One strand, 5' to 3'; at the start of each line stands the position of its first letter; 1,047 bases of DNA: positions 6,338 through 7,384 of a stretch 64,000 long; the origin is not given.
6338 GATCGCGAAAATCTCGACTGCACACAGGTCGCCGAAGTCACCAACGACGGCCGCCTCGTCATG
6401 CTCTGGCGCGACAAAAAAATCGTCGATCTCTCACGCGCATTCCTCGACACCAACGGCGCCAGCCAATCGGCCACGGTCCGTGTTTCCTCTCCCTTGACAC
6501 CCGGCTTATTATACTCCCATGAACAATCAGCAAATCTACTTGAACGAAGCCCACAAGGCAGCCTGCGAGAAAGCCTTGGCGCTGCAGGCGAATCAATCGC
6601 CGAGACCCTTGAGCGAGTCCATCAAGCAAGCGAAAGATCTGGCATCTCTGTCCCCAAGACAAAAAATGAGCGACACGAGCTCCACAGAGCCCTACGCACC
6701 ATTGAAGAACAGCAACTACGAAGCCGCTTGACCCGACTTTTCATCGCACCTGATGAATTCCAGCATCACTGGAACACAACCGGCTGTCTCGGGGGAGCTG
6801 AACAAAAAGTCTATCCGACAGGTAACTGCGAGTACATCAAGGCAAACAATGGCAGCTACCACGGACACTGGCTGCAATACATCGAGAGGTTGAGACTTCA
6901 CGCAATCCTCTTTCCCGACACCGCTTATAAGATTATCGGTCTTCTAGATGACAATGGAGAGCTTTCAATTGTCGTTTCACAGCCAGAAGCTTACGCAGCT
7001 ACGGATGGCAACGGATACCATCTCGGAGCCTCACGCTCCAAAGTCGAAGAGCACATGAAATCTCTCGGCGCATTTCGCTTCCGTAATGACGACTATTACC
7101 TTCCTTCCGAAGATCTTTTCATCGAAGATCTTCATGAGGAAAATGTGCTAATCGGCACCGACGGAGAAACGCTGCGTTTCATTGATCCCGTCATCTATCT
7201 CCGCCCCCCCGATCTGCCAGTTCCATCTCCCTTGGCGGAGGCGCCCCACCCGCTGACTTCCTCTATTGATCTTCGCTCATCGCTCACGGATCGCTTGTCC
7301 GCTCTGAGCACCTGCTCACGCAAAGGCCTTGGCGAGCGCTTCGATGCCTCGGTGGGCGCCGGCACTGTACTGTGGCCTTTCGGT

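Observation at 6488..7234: Exactly in-frame 738-bp insertion of foreign composition in purL, bounded by codon-aligned 9-bp direct repeats and encoding a kinase-like domain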

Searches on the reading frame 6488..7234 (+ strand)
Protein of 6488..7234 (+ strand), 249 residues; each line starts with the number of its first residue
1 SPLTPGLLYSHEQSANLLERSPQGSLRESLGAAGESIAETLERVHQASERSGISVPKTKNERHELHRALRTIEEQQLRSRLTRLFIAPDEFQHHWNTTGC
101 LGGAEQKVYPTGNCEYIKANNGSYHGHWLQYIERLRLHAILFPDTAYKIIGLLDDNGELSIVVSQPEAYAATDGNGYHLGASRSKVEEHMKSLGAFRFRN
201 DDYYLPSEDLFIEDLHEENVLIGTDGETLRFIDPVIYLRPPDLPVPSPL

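Call 4: search_protein_families(library=pfam, proteins=[window:6488-7234:+], max_evalue=1)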
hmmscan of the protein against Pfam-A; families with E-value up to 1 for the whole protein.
window:6488-7234:+ (249 aa): 2 families
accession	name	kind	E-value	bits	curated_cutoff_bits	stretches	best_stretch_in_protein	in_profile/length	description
PF18762.7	Kinase-PolyVal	-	2.1e-28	99.8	27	1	102-239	31-159/160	Serine/Threonine/Tyrosine Kinase found in polyvalent proteins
PF20531.3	DUF6746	-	0.054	13.9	27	1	34-52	86-104/124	Family of unknown function (DUF6746)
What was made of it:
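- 6791..7204 (+): Pfam PF18762 Kinase-PolyVal match (aa 718-855; profile positions 31-159 of 160). call 4
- On Kinase-PolyVal (PF18762): 99.8 bits against a cutoff of 27, E=2.1e-28 (call 4).
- Checked: They belong to a Pfam Kinase-PolyVal match of 99.8 bits against a cutoff of 27 (call 4).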

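Call 5: search_protein_families(library=phrogs, proteins=[window:6488-7234:+], max_evalue=1)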
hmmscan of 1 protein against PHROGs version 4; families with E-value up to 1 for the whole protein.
window:6488-7234:+ (249 aa): 0 families

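Call 6: search_protein_families(library=ncbifam, proteins=[window:6488-7234:+], max_evalue=1)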
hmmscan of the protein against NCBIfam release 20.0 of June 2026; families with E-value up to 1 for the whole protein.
window:6488-7234:+ (249 aa): 0 families

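Call 7: find_homologous_proteins(query=window:6488-7234:+, max_evalue=0.001)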
Query window:6488-7234:+ (249 aa): 1 proteins with E <= 0.001 among 638 candidates.
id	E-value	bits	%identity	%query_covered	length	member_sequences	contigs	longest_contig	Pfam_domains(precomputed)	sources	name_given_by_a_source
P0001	4.0e-25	107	56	41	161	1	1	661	PF18762.8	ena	-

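Call 11: search_protein_representatives(protein=window:6488-7234:+)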
Query: 249 residues. Proteins with E-value up to 0.001 (for the whole library): 446; up to 1e-10: 139; up to 1e-30: 3. The best 150 are listed.
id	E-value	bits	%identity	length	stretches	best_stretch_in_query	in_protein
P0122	4.1e-117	406.2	73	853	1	2-246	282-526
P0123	6.3e-34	133.7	40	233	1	35-248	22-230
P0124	8.1e-31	123.6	38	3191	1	6-243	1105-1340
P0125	2.0e-29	119.0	36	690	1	18-238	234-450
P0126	7.7e-28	113.8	43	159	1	82-248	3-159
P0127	2.1e-27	112.4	41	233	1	36-239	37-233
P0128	2.3e-25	105.7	39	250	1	58-248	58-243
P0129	1.6e-23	99.6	42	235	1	84-242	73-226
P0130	1.8e-23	99.5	34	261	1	16-238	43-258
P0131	1.1e-22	97.0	36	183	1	83-244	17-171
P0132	1.9e-22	96.1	38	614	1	46-238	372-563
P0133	1.8e-21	93.0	40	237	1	51-240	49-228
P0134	1.8e-21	93.0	34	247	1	42-244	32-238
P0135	9.7e-21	90.5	38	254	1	48-247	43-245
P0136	1.1e-20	90.3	36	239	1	11-241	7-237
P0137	1.6e-20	89.9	37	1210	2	102-240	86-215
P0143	1.8e-19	86.4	43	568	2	179-243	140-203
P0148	3.0e-19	85.7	43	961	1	90-239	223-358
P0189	2.6e-14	69.5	41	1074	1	102-238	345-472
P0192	4.2e-14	68.8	40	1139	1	101-242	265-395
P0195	7.1e-14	68.1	35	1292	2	97-236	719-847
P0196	8.6e-14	67.8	40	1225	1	102-239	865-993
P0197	9.0e-14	67.7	37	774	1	102-243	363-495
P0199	1.0e-13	67.5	37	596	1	18-145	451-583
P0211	1.1e-12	64.2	30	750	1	29-236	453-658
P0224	3.7e-12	62.4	38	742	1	99-238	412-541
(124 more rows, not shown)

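Call 21: search_dna_similar(query=window:6488-7234:+, collection=phages, mode=protein, max_evalue=0.001, max_rows=25)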
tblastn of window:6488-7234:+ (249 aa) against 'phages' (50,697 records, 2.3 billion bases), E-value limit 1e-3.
No match.

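Call 22: search_dna_similar(query=window:6488-7234:+, collection=plasmids, mode=protein, max_evalue=0.001, max_rows=25)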
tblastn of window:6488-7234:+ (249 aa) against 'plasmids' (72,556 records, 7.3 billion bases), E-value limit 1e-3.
No match.
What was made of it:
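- Tried and rejected: tblastn against the phage and plasmid collections gave nothing (calls 21, 22).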

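Call 23: search_protein_families(library=pfam, proteins=[P0122, P0123, P0124, P0125, P0132, P0137, P0148, P0127, P0143], max_evalue=0.001)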
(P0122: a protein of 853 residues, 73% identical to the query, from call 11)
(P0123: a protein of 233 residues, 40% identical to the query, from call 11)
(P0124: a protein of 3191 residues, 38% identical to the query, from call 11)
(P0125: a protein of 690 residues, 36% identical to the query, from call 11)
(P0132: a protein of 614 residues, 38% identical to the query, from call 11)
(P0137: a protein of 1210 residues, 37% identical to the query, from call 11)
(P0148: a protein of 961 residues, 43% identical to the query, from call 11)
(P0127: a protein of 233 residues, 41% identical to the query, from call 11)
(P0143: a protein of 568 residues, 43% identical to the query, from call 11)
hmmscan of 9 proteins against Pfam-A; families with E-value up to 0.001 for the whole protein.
P0122 (853 aa): 2 families
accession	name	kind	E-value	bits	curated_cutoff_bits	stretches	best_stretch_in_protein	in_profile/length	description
PF18762.7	Kinase-PolyVal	-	2.8e-27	96.1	27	1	382-518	31-158/160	Serine/Threonine/Tyrosine Kinase found in polyvalent proteins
PF02769.27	AIRS_C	-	3.2e-24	86.3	23.1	1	87-237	2-155/156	AIR synthase related protein, C-terminal domain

P0123 (233 aa): 1 family
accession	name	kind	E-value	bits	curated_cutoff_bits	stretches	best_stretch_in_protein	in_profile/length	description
PF18762.7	Kinase-PolyVal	-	1.2e-30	107.1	27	1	63-221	7-159/160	Serine/Threonine/Tyrosine Kinase found in polyvalent proteins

P0124 (3191 aa): 2 families
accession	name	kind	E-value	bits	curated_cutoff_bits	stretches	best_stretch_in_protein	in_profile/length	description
PF18823.6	InPase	-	2.6e-46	157.3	26.8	1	544-678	1-134/135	Inorganic Pyrophosphatase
PF18762.7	Kinase-PolyVal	-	1.7e-28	100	27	1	1170-1336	2-159/160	Serine/Threonine/Tyrosine Kinase found in polyvalent proteins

P0125 (690 aa): 1 family
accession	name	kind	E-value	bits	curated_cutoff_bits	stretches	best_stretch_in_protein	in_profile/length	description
PF18762.7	Kinase-PolyVal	-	1.4e-32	113.3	27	1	286-450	1-158/160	Serine/Threonine/Tyrosine Kinase found in polyvalent proteins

P0132 (614 aa): 2 families
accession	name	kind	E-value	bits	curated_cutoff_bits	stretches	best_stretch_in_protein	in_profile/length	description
PF18762.7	Kinase-PolyVal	-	9e-28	97.7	27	1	400-564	4-159/160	Serine/Threonine/Tyrosine Kinase found in polyvalent proteins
PF02272.25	DHHA1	-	9.1e-05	23.3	25.9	1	274-302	48-82/102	DHHA1 domain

P0137 (1210 aa): 2 families
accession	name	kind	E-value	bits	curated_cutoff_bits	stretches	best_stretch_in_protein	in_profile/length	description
PF18762.7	Kinase-PolyVal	-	4.7e-101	335.9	27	2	57-215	1-160/160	Serine/Threonine/Tyrosine Kinase found in polyvalent proteins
PF18796.6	LPD1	-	3.7e-11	43.4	27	1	1053-1127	5-76/78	Large polyvalent protein-associated domain 1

P0148 (961 aa): 2 families
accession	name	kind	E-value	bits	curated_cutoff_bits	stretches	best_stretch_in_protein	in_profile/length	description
PF18762.7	Kinase-PolyVal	-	7.6e-56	189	27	1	201-358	1-159/160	Serine/Threonine/Tyrosine Kinase found in polyvalent proteins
PF18814.6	PBECR5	-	6.2e-24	85.6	25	1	427-645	13-221/239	phage-Barnase-EndoU-ColicinE5/D-RelE like nuclease5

P0127 (233 aa): 1 family
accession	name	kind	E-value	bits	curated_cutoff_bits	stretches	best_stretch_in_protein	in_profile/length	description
PF18762.7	Kinase-PolyVal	-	3.9e-32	111.9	27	1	74-232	4-158/160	Serine/Threonine/Tyrosine Kinase found in polyvalent proteins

P0143 (568 aa): 1 family
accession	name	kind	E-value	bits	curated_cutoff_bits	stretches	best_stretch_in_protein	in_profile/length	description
PF18762.7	Kinase-PolyVal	-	4.4e-27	95.5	27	2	127-199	87-159/160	Serine/Threonine/Tyrosine Kinase found in polyvalent proteins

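Call 28: find_related_loci(query=A1, collection=genome_contigs, flank=6000)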
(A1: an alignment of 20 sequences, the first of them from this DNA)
Query A1 (246 aa) in genome_contigs; peptide patterns used: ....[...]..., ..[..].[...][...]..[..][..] (x = any residue, [..] = any of these).
599 stretches matched a pattern (row limit reached: there are more); 503 encode a relative of the query (tblastn E <= 1e-3); the best 80 are kept; 80 distinct loci.
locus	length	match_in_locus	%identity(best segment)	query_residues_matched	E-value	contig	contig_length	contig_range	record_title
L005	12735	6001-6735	73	1-245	1e-123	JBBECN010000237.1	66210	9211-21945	MAG: Akkermansiaceae bacterium isolate LejiaF_59_30 Lejia_F_668_length_66210_cov_18, whole genome shotgun sequence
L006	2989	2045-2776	71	1-244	3e-126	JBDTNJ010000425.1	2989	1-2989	MAG: Luteolibacter sp. isolate cluster3_bin.148 NODE_221776_length_2989_cov_5.081118, whole genome shotgun sequence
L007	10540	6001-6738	65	1-245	6e-109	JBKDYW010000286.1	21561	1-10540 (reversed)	MAG: Verrucomicrobiota bacterium isolate samp_4386_metabat2_546 samp_4386_1522207, whole genome shotgun sequence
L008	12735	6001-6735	63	1-244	8e-104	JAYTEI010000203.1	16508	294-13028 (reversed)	MAG: Akkermansiaceae bacterium isolate GFS_1997 GFS_1997_202, whole genome shotgun sequence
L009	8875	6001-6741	62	1-246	1e-102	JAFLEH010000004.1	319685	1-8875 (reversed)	MAG: Verrucomicrobia bacterium isolate UWPOB_VERRUCO3 gnl_X_GCJDELPM_4, whole genome shotgun sequence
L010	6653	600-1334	62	1-244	2e-102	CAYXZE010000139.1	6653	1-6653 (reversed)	MAG TPA_asm: uncultured Luteolibacter sp. isolate SRP344714_co2_357 genome assembly, contig: NODE_30331_length_6653_cov_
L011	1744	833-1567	62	1-244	9e-107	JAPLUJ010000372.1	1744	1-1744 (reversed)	MAG: Verrucomicrobia bacterium isolate LacPavin_0818_WC55_MAG_59_7 LacPavin_0818_WC55_scaffold_701486, whole genome shot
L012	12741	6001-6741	56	1-246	3e-85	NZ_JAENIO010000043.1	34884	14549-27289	Roseibacillus ishigakijimensis strain KCTC 12986 scaffold_43_34885, whole genome shotgun sequence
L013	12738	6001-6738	57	1-245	9e-85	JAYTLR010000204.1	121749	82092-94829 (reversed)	MAG: Akkermansia sp. isolate GFS_3381 GFS_3381_203, whole genome shotgun sequence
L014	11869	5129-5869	53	1-246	7e-82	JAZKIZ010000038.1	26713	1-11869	MAG: Verrucomicrobiota bacterium isolate ADI_DC_SW_02_SPN_11032020-bin072_1 DCSW02SPN_B072_1_000000000038, whole genome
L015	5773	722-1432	56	9-244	5e-80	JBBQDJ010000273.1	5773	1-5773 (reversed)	MAG: Verrucomicrobiales bacterium isolate Co_metawrap_1178 Cmw_1178_k141_8403946_length_5773_cov_8.0000, whole genome sh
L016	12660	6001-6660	59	24-244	2e-79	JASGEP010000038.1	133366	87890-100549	MAG: Luteolibacter sp. isolate 7M019 JMF-2106-05-0007A.bin.19_37, whole genome shotgun sequence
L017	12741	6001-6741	54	1-246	5e-79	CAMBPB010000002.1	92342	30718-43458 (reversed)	MAG: Prosthecobacter debontii isolate MH-09jul19-139 genome assembly, contig: MH-09jul19-C410, whole genome shotgun sequ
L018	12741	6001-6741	52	1-246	3e-79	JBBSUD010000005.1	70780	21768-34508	MAG: Verrucomicrobiales bacterium isolate SVL2_sbin.37 SVL2_sbin.37_k141_1075776_length_70780_cov_11.0000, whole genome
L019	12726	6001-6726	54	1-244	1e-78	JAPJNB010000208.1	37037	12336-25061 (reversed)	MAG: Akkermansiaceae bacterium isolate MAG16 k99_1926840, whole genome shotgun sequence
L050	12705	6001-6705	33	14-246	8e-24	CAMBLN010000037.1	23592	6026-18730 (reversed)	MAG: Opitutus sp. GAS368 isolate ZE-03apr19-77 genome assembly, contig: ZE-03apr19-C2595, whole genome shotgun sequence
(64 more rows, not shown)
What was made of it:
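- They also appear in a cultured isolate genome (call 28).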

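Call 38: predict_structure(alignment_id=A1)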
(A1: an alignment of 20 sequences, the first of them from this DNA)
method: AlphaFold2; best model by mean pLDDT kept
length: 246 residues; sequences in the alignment: 20
mean_pLDDT: 87.0   pTM: 0.82
mean pLDDT of the five models: 87.0, 85.8, 85.5, 85.0, 84.4
residues with pLDDT >= 90: 173; 70-90: 47; 50-70: 12; < 50: 14
segments of 3 or more residues with pLDDT < 50: 1-13
pLDDT, mean of each block of 10 residues (from residue 1): 37 51 68 94 84 87 91 95 96 92 89 92 87 91 93 94 92 93 95 94 95 93 92 91 90
secondary structure, 60 per line:
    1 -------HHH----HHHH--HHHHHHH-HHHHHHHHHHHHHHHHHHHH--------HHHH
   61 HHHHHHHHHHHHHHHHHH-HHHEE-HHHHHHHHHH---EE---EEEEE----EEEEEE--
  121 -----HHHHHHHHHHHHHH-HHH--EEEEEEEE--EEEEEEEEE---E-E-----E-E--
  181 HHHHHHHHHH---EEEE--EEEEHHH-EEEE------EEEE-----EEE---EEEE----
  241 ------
elements in order: H15-18 H21-27 H29-48 H57-78 H86-95 E104-108 E113-118 H126-139 E146-153 E156-164 H181-190 E194-197 E200-203 E208-211 E218-221 E227-229 E233-236
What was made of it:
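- The AF2 model has pLDDT 87 (call 38).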

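Call 41: fold_search(model_id=the predicted structure, library=pdb)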
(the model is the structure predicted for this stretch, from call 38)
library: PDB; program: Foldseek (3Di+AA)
matches with E <= 10: 1485; with E <= 0.001: 0
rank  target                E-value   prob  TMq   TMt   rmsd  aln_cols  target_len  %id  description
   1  4dgl_C                1.5e-03  0.98  0.31  0.25   6.3       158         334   15  Crystal Structure of the CK2 Tetrameric Holoenzyme (released 2012-05-02)
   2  5clp_A                2.0e-03  0.99  0.33  0.27   5.5       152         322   16  Crystal Structure of CK2alpha with 3,4-dichlorophenethylamine bound (released 2016-07-27)
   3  5csh_A                2.1e-03  0.99  0.34  0.27   5.7       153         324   16  Crystal Structure of CK2alpha with Compound 4 bound (released 2016-07-27)
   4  5l3a                  2.1e-03  0.94  0.27  0.24   6.8       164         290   16  Fragment-based discovery of 6-arylindazole JAK inhibitors (released 2016-04-27)
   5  5clp_B                2.2e-03  0.99  0.34  0.27   5.7       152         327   16  Crystal Structure of CK2alpha with 3,4-dichlorophenethylamine bound (released 2016-07-27)
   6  5zn4                  2.9e-03  0.99  0.34  0.27   5.6       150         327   17  X-ray structure of protein kinase ck2 alpha subunit H148N mutant (released 2018-11-21)
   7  1na7                  2.9e-03  0.98  0.32  0.25   6.1       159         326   16  Crystal structure of the catalytic subunit of human protein kinase CK2 (released 2003-08-26)
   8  5zn0                  3.3e-03  0.97  0.31  0.25   5.8       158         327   17  Joint X-ray/neutron structure of protein kinase ck2 alpha subunit (released 2018-11-21)
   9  7i8a                  3.3e-03  0.96  0.32  0.26   5.5       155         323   15  Crystal Structure of 54f bound to CK2a (released 2026-01-14)
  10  5ts8                  3.5e-03  0.98  0.31  0.25   5.6       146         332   18  Z. MAYS CK2 KINASE ALPHA SUBUNIT IN COMPLEX WITH THE ATP-COMPETITIVE INHIBITOR 5,6-DIBROMOBENZOTRIAZOLE (released 2018-01-17)
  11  3axw                  3.5e-03  0.97  0.31  0.25   6.3       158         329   16  Crystal structure of human CK2alpha complexed with a potent inhibitor (released 2012-04-04)
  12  4ehz_A                3.7e-03  0.96  0.30  0.27   6.1       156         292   15  The Jak1 kinase domain in complex with inhibitor (released 2012-07-04)
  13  5mot                  3.9e-03  0.98  0.33  0.26   5.8       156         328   17  Crystal structure of CK2alpha with ZT0627 bound (released 2017-05-24)
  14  5ct0_B                3.9e-03  0.98  0.33  0.27   5.7       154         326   16  Crystal structure of CK2alpha with 3-(3-chloro-4-(phenyl)benzylamino)propan-1-ol bound (released 2016-11-30)
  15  5cvf                  4.2e-03  0.97  0.32  0.26   5.7       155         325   16  Crystal Structure of CK2alpha with Compound 5 bound (released 2016-07-27)
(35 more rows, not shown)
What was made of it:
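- The top 50 PDB matches listed are all eukaryotic-type protein kinases (call 41).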

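Call 50: search_protein_families(library=padloc, proteins=[window:6488-7234:+], max_evalue=1)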
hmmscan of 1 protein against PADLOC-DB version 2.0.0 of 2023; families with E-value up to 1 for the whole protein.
window:6488-7234:+ (249 aa): 0 families
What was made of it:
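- On Known anti-phage defence systems (PADLOC-DB): 0 families at E<=1 (call 50).
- Tried and rejected: PHROGs, NCBIfam and PADLOC gave nothing for the insert (calls 5, 6, 50).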

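Call 52: fold_search(model_id=the predicted structure, library=viral)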
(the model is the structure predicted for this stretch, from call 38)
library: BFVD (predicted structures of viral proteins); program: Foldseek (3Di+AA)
matches with E <= 10: 540; with E <= 0.001: 5
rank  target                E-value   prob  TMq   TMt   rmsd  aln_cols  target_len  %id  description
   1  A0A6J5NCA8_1          3.4e-09  1.00  0.53  0.12   3.0       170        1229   20  Large polyvalent protein associated domain-containing protein [uncultured Caudovirales phage]
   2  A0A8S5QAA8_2          6.7e-09  1.00  0.46  0.08   1.7       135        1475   24  Type I restriction enzyme [Podoviridae sp. ctsfx1]
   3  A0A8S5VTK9            1.2e-07  1.00  0.47  0.57   4.7       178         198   13  PolyVal Serine/Threonine/Tyrosine Kinase [Ackermannviridae sp.]
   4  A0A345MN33            7.9e-05  1.00  0.39  0.53   7.7       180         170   17  (no name in the UniProt tables at hand)
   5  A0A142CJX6            1.5e-04  0.99  0.27  0.25  10.2       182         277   15  (no name in the UniProt tables at hand)
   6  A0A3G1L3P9            1.3e-03  1.00  0.35  0.30   5.9       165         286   15  RIO-like putative serine/threonine kinase [Synechococcus phage S-CBWM1]
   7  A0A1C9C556            2.1e-03  0.96  0.31  0.23   7.5       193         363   12  Putative ACT-like tyrosine kinase family protein [Heterosigma akashiwo virus 01]
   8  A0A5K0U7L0            2.5e-03  0.97  0.33  0.29   6.7       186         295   14  Putative Auroralike protein kinase [Yasminevirus sp. GU-2018]
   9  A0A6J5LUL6            4.1e-03  0.90  0.33  0.22  16.2       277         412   14  NAT_SF domain containing protein [uncultured Caudovirales phage]
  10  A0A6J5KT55            5.3e-03  0.96  0.30  0.43   8.8       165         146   14  Uncharacterized protein [uncultured Caudovirales phage]
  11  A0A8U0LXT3            6.8e-03  0.97  0.32  0.18   6.0       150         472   13  (no name in the UniProt tables at hand)
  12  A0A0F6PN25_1          7.2e-03  0.97  0.33  0.10   6.0       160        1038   15  Pp1a [Bovine nidovirus TCH5]
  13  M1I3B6                7.7e-03  0.90  0.28  0.27   6.5       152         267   17  (no name in the UniProt tables at hand)
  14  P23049                9.2e-03  0.69  0.25  0.19   8.1       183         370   10  Tyrosine-protein kinase transforming protein SEA [Avian erythroblastosis virus (strain S13)]
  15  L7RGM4                1.0e-02  0.77  0.34  0.23  12.5       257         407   15  Serine-threonine kinase [Acanthamoeba polyphaga moumouvirus]
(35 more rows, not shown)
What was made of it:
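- On Kinase-PolyVal (PF18762): Foldseek aligns about 150-180 columns to CK2, JAK and other protein kinases (prob 0.9-0.99) and to a phage polyvalent protein at E=3e-9 (calls 38, 41, 52).
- The best viral match is a phage large polyvalent protein, E=3e-9 (call 52).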
